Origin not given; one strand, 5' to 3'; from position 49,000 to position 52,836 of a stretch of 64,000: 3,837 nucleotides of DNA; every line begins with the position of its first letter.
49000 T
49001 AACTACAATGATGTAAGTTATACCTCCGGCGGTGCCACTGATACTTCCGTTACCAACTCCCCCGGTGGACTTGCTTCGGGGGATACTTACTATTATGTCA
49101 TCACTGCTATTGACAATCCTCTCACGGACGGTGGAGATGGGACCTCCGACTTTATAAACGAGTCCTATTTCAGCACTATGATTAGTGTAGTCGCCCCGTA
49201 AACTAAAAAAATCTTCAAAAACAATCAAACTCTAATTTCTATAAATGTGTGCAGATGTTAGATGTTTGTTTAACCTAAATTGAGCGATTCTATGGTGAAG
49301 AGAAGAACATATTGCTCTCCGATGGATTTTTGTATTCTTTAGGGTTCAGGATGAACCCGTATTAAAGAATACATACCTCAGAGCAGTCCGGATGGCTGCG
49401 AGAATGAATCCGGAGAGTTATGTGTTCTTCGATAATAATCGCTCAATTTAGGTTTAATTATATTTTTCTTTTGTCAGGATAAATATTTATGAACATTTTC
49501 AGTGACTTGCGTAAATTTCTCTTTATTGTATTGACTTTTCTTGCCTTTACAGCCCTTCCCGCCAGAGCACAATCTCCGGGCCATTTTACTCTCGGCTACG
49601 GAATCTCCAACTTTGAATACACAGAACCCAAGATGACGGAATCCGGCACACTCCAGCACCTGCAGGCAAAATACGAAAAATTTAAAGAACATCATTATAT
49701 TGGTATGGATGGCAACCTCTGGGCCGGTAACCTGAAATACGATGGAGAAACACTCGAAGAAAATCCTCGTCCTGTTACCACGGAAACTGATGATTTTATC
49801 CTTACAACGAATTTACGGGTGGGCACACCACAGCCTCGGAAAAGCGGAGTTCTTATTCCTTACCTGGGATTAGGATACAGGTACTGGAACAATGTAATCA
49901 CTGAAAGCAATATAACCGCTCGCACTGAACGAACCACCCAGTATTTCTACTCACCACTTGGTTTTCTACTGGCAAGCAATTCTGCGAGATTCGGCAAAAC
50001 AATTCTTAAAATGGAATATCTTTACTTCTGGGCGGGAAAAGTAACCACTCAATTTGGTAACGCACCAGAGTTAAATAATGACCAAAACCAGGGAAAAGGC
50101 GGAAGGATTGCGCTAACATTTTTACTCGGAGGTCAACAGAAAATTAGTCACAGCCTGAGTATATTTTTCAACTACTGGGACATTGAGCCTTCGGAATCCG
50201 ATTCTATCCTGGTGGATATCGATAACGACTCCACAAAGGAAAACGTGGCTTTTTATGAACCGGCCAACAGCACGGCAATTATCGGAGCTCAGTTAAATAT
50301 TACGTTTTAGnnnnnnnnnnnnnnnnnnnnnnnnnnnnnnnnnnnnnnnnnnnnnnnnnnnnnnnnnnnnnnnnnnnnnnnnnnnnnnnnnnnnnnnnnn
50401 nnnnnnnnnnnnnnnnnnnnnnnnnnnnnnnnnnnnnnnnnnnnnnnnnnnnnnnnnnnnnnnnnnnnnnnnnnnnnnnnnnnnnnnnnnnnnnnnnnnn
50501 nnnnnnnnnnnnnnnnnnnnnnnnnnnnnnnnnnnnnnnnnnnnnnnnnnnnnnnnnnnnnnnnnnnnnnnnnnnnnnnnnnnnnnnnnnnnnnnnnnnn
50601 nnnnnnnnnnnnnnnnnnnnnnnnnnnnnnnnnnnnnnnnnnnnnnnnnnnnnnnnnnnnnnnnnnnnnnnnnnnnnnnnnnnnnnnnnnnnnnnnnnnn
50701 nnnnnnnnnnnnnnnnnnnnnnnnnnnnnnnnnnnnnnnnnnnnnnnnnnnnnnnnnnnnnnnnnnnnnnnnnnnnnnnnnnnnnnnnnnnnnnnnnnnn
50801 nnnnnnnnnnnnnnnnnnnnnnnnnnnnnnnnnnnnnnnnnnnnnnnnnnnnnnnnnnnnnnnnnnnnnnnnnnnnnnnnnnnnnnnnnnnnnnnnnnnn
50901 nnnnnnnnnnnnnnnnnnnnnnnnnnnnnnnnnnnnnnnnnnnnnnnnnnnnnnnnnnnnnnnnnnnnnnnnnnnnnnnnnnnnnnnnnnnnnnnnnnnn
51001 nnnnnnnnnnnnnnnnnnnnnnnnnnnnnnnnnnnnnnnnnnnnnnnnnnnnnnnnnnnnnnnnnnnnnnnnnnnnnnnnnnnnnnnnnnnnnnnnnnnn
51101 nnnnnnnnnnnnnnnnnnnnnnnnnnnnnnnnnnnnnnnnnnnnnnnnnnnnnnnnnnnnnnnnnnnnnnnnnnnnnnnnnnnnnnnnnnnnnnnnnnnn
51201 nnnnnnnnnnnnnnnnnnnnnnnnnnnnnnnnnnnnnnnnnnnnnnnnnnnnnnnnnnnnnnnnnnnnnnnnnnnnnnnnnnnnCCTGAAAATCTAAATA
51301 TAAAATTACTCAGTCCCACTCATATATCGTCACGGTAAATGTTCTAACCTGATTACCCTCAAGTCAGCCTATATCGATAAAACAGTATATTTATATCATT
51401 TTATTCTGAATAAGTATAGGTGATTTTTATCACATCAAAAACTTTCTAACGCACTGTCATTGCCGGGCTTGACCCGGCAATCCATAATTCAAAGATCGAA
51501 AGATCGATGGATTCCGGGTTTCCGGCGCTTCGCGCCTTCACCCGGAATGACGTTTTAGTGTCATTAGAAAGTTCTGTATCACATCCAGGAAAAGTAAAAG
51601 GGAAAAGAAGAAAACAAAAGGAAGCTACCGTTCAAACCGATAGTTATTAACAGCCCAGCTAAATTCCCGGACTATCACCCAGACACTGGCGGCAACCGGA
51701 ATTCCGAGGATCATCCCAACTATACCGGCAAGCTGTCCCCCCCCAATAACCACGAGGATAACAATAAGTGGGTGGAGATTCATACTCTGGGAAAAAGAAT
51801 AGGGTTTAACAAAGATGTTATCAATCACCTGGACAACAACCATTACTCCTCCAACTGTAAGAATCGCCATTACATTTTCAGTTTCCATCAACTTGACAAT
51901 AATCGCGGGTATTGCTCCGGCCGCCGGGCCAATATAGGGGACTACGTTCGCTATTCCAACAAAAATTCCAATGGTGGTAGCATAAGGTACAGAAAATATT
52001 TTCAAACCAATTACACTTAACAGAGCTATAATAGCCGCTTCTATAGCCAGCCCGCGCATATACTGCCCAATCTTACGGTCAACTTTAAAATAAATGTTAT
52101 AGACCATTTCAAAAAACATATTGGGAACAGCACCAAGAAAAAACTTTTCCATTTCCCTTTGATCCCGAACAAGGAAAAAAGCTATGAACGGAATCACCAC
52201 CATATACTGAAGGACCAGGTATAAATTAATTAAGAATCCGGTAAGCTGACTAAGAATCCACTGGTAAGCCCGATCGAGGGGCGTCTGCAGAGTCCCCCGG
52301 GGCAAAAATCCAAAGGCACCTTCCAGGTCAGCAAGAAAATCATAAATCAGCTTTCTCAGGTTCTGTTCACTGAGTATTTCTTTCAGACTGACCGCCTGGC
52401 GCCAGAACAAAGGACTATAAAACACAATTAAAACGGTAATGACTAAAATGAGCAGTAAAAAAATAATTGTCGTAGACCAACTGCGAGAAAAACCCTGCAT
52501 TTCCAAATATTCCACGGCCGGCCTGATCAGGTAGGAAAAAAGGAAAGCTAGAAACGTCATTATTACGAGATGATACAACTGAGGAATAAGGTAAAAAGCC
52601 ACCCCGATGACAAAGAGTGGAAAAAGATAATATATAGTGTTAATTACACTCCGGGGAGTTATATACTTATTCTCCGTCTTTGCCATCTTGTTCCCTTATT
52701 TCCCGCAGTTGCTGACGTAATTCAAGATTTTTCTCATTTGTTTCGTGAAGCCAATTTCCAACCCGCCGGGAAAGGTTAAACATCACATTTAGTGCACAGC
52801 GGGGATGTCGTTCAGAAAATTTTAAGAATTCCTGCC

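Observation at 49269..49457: Element of about 190 nt with perfect 20-bp terminal inverted repeats and several nested internal palindromes between the giant gene and the downstream OMP gene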

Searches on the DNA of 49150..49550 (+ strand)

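Call 8: search_rna_families(source=window, start=49150, end=49550, threshold=evalue, max_evalue=10, show_alignments=3)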
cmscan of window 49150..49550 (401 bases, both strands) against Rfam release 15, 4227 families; matches with E-value up to 10: 6.
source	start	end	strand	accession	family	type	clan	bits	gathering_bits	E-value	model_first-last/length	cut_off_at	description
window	49165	49247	+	RF01183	SNORD19B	Gene; snRNA; snoRNA; CD-box;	CL00048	17.7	50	4.2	1-84/84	no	Small nucleolar RNA SNORD19B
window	49199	49253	-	RF00834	mir-268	Gene; miRNA;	-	15.9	47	5.9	1-89/89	no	mir-268 microRNA precursor family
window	49179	49223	+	RF02925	6A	Gene; sRNA;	-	14.8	41.2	7.2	1-52/52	no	6A RNA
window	49367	49550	-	RF02081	STnc550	Gene; sRNA;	-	13.4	48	0.53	188-388/388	5'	Enterobacterial sRNA STnc550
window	49264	49324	-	RF02125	JPX_2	Gene; lncRNA;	-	12.4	48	6.1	1-69/69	no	JPX transcript, XIST activator conserved region 2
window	49260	49366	-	RF01255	snR35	Gene; snRNA; snoRNA; HACA-box;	CL00028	12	40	4.1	1-204/204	no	Small nucleolar RNA snR35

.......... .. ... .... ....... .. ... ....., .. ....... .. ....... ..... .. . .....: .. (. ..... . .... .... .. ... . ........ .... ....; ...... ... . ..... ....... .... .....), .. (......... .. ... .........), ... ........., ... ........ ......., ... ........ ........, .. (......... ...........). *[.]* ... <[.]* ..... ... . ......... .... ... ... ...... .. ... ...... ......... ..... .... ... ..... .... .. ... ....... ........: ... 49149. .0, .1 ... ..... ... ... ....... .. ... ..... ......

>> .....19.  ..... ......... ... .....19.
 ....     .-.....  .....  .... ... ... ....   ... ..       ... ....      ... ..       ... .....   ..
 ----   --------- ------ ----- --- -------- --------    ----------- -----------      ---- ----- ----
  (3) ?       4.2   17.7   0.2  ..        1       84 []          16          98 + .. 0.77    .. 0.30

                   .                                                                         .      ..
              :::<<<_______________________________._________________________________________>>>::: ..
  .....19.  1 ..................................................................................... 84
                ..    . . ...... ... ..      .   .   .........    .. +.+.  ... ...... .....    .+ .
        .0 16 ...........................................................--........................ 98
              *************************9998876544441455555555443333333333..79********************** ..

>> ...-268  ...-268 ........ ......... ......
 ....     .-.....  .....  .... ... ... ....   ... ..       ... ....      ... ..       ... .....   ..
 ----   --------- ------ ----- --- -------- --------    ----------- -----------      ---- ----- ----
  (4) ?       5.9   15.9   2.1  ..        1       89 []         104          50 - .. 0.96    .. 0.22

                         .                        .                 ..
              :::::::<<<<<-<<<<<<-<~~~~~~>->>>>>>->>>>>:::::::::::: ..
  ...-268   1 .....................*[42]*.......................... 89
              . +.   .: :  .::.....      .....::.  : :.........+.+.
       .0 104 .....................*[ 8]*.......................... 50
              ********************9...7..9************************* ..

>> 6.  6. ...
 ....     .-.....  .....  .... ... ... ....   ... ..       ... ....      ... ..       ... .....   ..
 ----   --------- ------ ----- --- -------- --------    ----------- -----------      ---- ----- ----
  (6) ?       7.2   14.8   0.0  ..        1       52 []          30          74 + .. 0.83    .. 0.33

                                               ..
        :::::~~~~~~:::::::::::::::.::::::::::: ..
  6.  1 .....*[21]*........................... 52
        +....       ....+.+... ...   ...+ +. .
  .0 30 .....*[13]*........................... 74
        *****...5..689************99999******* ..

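Call 14: search_dna_similar(query=window:49200-49500:+, collection=plasmids, mode=distant, max_evalue=0.01)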
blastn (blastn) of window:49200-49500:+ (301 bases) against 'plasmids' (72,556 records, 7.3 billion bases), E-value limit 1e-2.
No match.

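Call 15: search_dna_similar(query=window:49200-49500:+, collection=phages, mode=distant, max_evalue=0.01)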
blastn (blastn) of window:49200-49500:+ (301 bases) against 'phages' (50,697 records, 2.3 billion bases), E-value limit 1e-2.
No match.

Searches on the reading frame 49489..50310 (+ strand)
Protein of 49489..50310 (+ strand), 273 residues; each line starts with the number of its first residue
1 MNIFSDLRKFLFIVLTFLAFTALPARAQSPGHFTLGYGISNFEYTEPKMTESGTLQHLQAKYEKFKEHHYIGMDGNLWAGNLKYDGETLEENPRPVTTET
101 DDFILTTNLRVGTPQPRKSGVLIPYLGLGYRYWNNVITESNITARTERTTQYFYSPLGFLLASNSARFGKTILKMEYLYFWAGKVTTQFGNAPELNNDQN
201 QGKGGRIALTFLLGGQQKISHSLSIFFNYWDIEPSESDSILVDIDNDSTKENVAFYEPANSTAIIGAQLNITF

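Call 13: search_protein_families(library=pfam, proteins=[window:49489-50310:+])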
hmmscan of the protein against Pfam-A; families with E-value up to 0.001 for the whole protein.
window:49489-50310:+ (273 aa): 2 families
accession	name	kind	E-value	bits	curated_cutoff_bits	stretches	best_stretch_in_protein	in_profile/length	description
PF13505.12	OMP_b-brl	-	8.8e-06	26.4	28.7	1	13-151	2-128/175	Outer membrane protein beta-barrel domain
PF03797.25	Autotransporter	-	0.00068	19.9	26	1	68-229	78-254/255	Autotransporter beta-domain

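Call 16: find_encoding_contigs(protein=window:49489-50310:+, flank=3000, max_places=10)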
Protein window:49489-50310:+ (273 aa): 1 contig read that carries it; 1 place shown.
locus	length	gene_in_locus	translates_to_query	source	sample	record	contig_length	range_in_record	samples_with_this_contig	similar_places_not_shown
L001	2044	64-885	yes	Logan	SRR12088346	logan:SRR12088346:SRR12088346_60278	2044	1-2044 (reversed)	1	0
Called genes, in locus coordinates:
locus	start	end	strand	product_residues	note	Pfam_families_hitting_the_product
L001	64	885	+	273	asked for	PF13505:OMP_b-brl (faint)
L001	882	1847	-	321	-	PF00027:cNMP_binding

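Call 17: find_homologous_proteins(query=window:49489-50310:+)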
Query window:49489-50310:+ (273 aa): 1 proteins with E <= 0.001 among 523 candidates.
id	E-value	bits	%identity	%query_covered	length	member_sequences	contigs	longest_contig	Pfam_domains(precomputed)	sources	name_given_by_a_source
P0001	2.5e-182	622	100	100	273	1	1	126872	PF13505.13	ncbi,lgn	-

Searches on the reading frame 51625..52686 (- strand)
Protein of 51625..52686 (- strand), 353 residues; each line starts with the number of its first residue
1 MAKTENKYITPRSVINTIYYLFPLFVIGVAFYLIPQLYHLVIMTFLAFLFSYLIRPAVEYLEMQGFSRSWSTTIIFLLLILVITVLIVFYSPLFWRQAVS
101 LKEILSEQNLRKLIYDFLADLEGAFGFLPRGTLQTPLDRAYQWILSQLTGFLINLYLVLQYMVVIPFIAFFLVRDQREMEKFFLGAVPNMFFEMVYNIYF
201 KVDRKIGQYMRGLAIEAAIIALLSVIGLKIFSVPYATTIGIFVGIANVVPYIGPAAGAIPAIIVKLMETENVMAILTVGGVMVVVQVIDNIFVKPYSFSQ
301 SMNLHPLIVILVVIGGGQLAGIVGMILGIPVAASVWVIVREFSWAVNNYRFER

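Call 13: search_protein_families(library=pfam, proteins=[window:51625-52686:-])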
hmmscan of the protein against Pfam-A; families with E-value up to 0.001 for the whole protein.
window:51625-52686:- (353 aa): 1 family
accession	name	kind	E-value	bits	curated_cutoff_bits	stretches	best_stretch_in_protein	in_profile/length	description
PF01594.21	AI-2E_transport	-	2e-57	195.3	34.3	1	24-341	7-325/327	AI-2E family transporter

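Call 26: list_cluster_members(proteins=[P0001, window:51625-52686:-, window:57004-59364:-])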
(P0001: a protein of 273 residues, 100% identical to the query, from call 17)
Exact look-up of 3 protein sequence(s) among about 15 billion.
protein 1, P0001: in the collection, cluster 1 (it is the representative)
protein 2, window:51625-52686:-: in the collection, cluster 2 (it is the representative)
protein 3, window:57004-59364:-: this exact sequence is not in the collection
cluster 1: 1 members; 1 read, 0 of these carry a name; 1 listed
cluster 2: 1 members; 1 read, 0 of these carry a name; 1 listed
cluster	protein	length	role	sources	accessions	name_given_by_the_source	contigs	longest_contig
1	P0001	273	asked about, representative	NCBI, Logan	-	-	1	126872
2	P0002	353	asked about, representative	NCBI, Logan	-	-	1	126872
